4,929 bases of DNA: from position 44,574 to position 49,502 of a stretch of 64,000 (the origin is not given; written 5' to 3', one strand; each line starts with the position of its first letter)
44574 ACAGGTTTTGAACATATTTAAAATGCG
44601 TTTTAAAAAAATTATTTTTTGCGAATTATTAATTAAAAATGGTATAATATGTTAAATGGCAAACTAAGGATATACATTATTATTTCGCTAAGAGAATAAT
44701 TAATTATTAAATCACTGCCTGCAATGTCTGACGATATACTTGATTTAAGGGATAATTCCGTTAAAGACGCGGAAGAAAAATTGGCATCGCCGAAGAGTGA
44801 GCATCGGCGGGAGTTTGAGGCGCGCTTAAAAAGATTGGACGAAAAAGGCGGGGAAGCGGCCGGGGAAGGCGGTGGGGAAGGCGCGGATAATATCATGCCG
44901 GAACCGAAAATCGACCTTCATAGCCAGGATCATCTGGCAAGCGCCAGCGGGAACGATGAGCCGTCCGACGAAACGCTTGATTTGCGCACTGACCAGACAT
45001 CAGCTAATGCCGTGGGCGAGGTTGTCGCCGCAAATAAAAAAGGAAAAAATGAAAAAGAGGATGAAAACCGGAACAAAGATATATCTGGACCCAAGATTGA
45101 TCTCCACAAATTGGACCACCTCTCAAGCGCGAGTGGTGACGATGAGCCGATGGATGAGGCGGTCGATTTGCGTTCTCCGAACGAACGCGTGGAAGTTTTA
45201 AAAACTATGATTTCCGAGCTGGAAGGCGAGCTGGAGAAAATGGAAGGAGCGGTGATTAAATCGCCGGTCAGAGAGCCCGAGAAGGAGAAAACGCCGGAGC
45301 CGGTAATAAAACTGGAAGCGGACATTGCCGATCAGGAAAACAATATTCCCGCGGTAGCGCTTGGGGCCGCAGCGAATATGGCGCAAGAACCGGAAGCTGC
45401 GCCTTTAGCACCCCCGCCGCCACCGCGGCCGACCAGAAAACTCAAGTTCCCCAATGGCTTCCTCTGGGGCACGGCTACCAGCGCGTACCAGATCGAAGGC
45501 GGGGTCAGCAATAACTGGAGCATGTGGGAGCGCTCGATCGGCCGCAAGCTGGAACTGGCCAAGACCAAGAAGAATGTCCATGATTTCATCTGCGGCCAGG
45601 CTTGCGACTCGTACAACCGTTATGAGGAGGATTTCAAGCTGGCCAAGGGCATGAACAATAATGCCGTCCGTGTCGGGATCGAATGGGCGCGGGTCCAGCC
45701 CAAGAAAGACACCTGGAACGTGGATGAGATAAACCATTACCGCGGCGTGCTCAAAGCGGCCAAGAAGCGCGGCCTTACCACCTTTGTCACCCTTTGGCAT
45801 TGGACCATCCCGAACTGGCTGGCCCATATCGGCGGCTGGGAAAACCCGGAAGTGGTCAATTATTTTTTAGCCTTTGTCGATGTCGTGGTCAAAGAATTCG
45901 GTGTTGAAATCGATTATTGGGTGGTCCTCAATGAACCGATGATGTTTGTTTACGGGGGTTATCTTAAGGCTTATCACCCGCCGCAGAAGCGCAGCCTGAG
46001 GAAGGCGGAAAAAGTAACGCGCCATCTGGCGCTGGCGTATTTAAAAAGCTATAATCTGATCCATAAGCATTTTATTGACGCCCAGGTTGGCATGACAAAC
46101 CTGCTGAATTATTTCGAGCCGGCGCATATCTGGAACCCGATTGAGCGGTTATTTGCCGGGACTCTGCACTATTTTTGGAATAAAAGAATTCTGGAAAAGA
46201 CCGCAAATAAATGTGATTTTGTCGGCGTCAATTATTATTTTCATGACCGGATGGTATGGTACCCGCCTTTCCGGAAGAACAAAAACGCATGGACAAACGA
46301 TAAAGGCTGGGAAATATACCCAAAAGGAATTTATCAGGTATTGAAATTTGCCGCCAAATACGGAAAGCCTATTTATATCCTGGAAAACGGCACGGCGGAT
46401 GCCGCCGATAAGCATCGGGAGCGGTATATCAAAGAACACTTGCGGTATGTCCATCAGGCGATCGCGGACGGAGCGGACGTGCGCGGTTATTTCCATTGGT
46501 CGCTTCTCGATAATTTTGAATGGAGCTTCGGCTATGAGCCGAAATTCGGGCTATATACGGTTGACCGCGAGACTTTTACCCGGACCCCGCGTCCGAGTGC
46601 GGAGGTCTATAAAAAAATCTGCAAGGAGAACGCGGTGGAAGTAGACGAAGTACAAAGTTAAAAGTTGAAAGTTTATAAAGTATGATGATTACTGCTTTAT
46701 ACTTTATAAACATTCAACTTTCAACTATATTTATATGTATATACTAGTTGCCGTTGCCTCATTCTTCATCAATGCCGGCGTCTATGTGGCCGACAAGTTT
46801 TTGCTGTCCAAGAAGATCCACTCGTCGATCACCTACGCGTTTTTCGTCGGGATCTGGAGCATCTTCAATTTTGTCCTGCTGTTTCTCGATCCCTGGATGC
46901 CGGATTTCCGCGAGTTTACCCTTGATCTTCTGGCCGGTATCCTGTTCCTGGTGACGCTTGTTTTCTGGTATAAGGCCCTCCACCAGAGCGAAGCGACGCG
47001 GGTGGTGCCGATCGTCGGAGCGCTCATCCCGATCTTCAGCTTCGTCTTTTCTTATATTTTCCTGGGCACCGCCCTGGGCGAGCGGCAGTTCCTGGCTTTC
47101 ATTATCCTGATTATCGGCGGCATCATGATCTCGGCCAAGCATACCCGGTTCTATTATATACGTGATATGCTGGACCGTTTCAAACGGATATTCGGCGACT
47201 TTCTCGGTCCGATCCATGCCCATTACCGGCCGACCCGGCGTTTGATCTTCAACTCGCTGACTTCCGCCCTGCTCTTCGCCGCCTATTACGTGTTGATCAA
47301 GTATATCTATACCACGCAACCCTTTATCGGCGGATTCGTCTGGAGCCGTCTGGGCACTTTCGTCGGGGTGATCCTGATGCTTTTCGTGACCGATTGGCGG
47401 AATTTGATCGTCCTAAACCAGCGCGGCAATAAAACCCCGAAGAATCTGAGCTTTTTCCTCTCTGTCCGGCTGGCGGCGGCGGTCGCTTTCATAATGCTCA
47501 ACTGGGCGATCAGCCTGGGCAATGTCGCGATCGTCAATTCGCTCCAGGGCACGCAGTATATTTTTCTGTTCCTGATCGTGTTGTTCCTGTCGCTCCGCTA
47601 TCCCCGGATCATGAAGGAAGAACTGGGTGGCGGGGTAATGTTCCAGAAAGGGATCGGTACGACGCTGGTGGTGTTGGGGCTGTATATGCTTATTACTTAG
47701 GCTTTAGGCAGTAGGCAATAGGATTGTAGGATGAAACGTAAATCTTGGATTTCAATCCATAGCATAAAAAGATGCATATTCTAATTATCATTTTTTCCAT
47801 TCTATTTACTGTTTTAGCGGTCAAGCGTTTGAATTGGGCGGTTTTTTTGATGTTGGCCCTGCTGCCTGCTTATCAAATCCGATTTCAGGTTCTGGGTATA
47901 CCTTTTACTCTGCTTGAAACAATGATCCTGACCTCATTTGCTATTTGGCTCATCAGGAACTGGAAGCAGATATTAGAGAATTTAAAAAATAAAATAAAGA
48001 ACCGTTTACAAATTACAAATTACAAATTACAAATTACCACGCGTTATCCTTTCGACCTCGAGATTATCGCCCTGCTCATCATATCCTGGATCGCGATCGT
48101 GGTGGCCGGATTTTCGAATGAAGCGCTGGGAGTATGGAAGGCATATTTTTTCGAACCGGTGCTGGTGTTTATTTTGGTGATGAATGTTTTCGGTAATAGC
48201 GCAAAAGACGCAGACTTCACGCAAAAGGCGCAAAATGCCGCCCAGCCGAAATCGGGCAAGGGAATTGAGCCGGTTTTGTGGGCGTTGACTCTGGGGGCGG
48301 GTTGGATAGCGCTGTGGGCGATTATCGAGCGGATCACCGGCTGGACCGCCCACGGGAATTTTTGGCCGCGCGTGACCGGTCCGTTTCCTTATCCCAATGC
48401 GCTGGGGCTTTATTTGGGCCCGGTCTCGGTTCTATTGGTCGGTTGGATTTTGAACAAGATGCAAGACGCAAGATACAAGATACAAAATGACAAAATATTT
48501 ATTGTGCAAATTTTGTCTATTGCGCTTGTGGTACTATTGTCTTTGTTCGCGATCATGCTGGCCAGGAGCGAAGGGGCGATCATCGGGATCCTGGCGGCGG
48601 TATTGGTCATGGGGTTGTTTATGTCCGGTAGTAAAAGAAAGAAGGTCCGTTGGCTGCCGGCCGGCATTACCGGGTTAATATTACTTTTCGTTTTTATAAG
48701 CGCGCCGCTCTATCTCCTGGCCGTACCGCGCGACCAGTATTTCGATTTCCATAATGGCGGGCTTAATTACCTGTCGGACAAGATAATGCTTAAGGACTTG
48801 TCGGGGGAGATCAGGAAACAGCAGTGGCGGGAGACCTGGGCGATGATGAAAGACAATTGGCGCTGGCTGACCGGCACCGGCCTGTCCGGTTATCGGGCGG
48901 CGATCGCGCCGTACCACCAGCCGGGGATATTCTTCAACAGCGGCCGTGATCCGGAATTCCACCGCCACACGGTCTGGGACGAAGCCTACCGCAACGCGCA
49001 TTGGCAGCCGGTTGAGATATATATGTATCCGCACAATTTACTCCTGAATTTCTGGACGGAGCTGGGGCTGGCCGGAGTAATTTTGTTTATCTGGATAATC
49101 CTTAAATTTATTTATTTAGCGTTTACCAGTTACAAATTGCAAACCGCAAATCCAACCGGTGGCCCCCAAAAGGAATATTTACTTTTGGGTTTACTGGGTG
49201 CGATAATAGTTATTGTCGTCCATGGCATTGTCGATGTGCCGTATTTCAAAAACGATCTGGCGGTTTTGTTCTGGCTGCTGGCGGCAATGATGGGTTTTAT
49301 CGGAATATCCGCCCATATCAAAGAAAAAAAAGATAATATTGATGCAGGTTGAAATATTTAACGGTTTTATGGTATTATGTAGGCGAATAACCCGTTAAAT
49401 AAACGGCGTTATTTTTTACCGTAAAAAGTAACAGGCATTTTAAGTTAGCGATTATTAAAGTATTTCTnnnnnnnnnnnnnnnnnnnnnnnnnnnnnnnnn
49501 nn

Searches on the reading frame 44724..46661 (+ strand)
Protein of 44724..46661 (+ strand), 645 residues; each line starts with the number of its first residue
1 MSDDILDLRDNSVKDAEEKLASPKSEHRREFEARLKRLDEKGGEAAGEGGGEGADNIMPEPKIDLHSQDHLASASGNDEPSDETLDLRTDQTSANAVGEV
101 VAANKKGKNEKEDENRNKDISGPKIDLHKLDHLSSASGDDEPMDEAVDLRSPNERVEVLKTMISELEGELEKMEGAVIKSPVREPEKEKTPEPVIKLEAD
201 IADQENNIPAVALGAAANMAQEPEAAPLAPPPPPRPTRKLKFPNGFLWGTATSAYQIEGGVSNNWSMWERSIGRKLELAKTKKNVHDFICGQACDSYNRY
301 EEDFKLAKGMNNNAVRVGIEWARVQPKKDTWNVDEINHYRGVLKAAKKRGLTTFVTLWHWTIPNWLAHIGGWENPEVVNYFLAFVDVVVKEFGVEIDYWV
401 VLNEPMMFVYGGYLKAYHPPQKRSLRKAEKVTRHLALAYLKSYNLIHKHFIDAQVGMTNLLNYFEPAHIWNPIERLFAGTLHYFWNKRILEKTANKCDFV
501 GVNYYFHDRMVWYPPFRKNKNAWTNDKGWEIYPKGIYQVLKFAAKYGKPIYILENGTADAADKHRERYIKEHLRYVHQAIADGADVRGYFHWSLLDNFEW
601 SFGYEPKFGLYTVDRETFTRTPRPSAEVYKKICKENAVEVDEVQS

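Call 9: find_encoding_contigs(protein=window:44724-46661:+, flank=3000, max_places=6)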
Protein window:44724-46661:+ (645 aa): no gene with exactly this product is on record in the collection.

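Call 10: search_protein_families(library=pfam, proteins=[window:44724-46661:+])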
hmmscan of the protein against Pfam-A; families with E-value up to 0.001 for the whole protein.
window:44724-46661:+ (645 aa): 3 families
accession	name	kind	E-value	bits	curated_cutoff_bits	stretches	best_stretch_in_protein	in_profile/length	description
PF00232.24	Glyco_hydro_1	-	6.2e-87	292.3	22.6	2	241-467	4-228/453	Glycosyl hydrolase family 1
PF02057.21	Glyco_hydro_59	-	0.00039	20.3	27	1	318-405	57-142/294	Glycosyl hydrolase family 59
PF00331.26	Glyco_hydro_10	-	0.00051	19.8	22.1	0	319-406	45-130/311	Glycosyl hydrolase family 10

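Call 11: find_related_loci(query=window:44724-46661:+, collection=genome_contigs, flank=10000)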
Query window:44724-46661:+ (645 aa) in genome_contigs; peptide patterns used: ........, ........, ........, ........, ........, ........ (x = any residue, [..] = any of these).
56 stretches matched a pattern, but none encodes a relative of the query by tblastn (E <= 1e-3).

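Call 86: find_homologous_proteins(query=window:44724-46661:+, max_evalue=1e-30)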
Query window:44724-46661:+ (645 aa): 371 proteins with E <= 1e-30 among 8000 candidates; the best 120 are listed.
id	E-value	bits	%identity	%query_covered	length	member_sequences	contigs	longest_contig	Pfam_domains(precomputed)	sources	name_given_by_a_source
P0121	0.0e+0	1515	100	100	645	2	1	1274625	PF00232.25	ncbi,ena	-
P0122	5.0e-192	658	55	76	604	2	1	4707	PF00232.25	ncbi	-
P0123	3.8e-190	652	58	73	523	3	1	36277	PF00331.27,PF00232.25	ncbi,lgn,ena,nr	ncbi:family 1 glycosylhydrolase [Candidatus Parcubacteria bacterium]|nr:family 1 glycosylhydrolase [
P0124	1.5e-188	646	65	62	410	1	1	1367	PF00232.25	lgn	-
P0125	6.4e-186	638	63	63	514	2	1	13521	PF00232.25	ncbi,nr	ncbi:MAG: glycoside hydrolase family 1 protein [Patescibacteria group bacterium]|nr:glycoside hydrol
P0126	1.2e-183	630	65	62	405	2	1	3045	PF00232.25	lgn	-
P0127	9.0e-183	627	55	77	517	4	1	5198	PF02449.22,PF00232.25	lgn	-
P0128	7.3e-182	624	64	62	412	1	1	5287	PF00232.25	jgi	jgi:beta-glucosidase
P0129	2.9e-180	619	55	76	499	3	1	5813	PF00232.25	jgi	-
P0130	3.7e-178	612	64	62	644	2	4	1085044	PF00232.25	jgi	jgi:beta-glucosidase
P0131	1.8e-177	610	56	72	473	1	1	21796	PF00232.25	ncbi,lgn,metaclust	metaclust:status=active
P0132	5.4e-176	605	54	75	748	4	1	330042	PF00232.25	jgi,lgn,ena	-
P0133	1.1e-173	597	62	62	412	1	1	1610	PF00232.25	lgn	-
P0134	7.7e-173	595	63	62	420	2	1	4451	PF00232.25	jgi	jgi:beta-glucosidase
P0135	7.6e-172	591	60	63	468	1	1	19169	PF02449.22,PF00232.25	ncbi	-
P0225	1.8e-146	507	53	64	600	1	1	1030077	PF00232.25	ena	-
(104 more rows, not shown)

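Call 87: find_encoding_contigs(protein=P0225, flank=10000, max_places=2)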
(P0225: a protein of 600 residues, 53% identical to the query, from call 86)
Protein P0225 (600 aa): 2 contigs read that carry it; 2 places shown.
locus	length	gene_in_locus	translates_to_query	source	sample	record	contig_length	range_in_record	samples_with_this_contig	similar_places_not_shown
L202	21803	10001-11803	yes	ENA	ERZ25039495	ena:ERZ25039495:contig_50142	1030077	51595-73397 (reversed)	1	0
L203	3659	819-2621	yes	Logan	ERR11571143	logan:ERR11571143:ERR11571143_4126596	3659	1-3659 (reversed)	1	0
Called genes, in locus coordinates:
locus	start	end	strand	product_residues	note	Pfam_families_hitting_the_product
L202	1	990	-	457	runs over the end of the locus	-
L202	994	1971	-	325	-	-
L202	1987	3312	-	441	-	-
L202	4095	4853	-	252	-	PF01746:tRNA_m1G_MT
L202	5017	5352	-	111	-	PF13083:KH_KhpA-B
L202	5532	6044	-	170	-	PF00886:Ribosomal_S16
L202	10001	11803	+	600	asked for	PF00232:Glyco_hydro_1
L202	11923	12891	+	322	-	PF00892:EamA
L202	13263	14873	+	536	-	PF04932:Wzy_C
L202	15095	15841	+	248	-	PF01479:S4, PF00849:PseudoU_synth_2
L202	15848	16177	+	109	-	-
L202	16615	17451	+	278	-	PF00929:RNase_T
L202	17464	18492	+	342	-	PF05673:DUF815 (faint), PF05496:RuvB_N, PF13191:AAA_16 (faint), PF00004:AAA, PF07728:AAA_5, PF17864:AAA_lid_4, PF05491:WHD_RuvB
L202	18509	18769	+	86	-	-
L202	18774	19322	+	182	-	PF03703:bPH_2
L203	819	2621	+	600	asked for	PF00232:Glyco_hydro_1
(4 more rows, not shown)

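Call 88: find_encoding_contigs(protein=P0130, flank=10000, max_places=2)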
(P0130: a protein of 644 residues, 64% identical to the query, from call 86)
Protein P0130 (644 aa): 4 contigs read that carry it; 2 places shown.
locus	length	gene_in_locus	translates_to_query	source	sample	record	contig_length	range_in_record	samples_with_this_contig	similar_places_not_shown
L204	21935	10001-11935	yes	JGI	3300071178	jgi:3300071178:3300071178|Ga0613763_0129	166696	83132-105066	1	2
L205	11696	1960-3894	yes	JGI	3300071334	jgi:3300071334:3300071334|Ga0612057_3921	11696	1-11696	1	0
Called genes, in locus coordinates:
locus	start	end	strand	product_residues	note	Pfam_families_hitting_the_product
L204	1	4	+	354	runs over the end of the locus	-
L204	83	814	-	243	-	PF01746:tRNA_m1G_MT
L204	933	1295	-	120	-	PF13083:KH_KhpA-B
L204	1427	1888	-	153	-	PF00886:Ribosomal_S16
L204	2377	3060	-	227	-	PF25787:HTH_SB (faint)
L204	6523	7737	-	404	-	PF13173:AAA_14, PF13635:DUF4143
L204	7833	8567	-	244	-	PF01978:TrmB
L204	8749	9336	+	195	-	-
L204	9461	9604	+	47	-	-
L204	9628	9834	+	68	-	-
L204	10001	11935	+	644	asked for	PF00232:Glyco_hydro_1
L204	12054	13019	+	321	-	PF00892:EamA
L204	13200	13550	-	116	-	-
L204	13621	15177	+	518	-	PF04932:Wzy_C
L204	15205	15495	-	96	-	PF05016:ParE_toxin (faint), PF15781:ParE-like_toxin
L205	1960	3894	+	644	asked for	PF00232:Glyco_hydro_1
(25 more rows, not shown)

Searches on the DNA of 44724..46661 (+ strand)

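Call 90: search_rna_families(sources=[L202, L204], threshold=gathering)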
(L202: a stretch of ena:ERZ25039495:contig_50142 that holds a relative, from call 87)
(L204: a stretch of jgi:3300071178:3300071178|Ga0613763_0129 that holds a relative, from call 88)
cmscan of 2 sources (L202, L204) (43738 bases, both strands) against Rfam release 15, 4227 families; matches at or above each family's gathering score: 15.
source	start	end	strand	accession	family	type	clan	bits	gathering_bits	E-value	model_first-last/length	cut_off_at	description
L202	7700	9216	-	RF00177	SSU_rRNA_bacteria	Gene; rRNA;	CL00111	1437.6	50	0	1-1533/1533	no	Bacterial small subunit ribosomal RNA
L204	4323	5806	-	RF00177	SSU_rRNA_bacteria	Gene; rRNA;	CL00111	1420.1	50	0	1-1533/1533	no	Bacterial small subunit ribosomal RNA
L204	3758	3831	-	RF00005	tRNA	Gene; tRNA;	CL00001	75.9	29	5.1e-15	1-71/71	no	tRNA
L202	7177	7250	-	RF00005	tRNA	Gene; tRNA;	CL00001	72.6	29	4e-14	1-71/71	no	tRNA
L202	6884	6955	-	RF00005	tRNA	Gene; tRNA;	CL00001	70.4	29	1.6e-13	1-71/71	no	tRNA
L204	2198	2271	-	RF00005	tRNA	Gene; tRNA;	CL00001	66.8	29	1.6e-12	1-71/71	no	tRNA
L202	6406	6479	-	RF00005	tRNA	Gene; tRNA;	CL00001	64.4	29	7.6e-12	1-71/71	no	tRNA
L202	7025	7097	-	RF00005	tRNA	Gene; tRNA;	CL00001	61.5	29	4.8e-11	1-71/71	no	tRNA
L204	16745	16816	+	RF00005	tRNA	Gene; tRNA;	CL00001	61.3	29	5.2e-11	1-71/71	no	tRNA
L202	6253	6325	-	RF00005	tRNA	Gene; tRNA;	CL00001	60.1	29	1.2e-10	1-71/71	no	tRNA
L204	2052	2123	-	RF00005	tRNA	Gene; tRNA;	CL00001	59.4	29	1.8e-10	1-71/71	no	tRNA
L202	16523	16594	+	RF00005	tRNA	Gene; tRNA;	CL00001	59.1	29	2.1e-10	1-71/71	no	tRNA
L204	3618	3689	-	RF00005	tRNA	Gene; tRNA;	CL00001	58.5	29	3.1e-10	1-71/71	no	tRNA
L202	16284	16370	+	RF00005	tRNA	Gene; tRNA;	CL00001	55.4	29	2.3e-09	1-71/71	no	tRNA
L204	16648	16735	+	RF00005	tRNA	Gene; tRNA;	CL00001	54.9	29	3e-09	1-71/71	no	tRNA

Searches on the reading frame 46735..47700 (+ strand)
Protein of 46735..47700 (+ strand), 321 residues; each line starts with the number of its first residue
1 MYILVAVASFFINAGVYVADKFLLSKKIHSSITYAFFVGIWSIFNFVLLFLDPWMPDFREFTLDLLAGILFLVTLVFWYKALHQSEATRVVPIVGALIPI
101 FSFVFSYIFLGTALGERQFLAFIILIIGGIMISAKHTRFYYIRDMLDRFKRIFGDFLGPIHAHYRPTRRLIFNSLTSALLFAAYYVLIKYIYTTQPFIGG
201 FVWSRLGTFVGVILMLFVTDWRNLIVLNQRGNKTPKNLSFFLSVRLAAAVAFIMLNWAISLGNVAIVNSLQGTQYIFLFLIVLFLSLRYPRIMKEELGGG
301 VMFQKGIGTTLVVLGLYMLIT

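Call 10: search_protein_families(library=pfam, proteins=[window:46735-47700:+])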
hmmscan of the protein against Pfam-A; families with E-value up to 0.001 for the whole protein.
window:46735-47700:+ (321 aa): 1 family
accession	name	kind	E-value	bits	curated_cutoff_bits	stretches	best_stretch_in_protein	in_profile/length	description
PF00892.27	EamA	-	3.9e-10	40.6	28.2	1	2-133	3-134/135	EamA-like transporter family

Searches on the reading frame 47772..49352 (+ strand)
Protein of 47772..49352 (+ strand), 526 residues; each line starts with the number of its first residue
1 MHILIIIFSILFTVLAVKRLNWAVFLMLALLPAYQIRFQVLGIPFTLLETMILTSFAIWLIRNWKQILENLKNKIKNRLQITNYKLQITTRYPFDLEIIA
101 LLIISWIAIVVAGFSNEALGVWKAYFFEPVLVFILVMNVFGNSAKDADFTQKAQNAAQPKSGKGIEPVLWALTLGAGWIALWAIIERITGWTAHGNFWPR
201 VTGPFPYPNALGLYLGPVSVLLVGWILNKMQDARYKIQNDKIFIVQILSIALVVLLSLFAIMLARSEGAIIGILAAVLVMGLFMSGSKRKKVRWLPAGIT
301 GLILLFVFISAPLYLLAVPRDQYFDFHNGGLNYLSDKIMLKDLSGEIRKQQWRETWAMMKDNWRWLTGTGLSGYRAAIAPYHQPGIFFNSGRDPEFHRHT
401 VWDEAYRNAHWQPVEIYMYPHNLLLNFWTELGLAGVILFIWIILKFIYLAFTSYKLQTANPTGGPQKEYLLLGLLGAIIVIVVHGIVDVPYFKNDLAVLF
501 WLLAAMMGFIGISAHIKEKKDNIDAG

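Call 10: search_protein_families(library=pfam, proteins=[window:47772-49352:+])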
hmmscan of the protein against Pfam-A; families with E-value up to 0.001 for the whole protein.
window:47772-49352:+ (526 aa): 1 family
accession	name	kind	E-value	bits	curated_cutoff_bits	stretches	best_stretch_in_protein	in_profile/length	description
PF04932.20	Wzy_C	-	1.8e-16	60.7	31.7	1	252-440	1-149/149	O-Antigen ligase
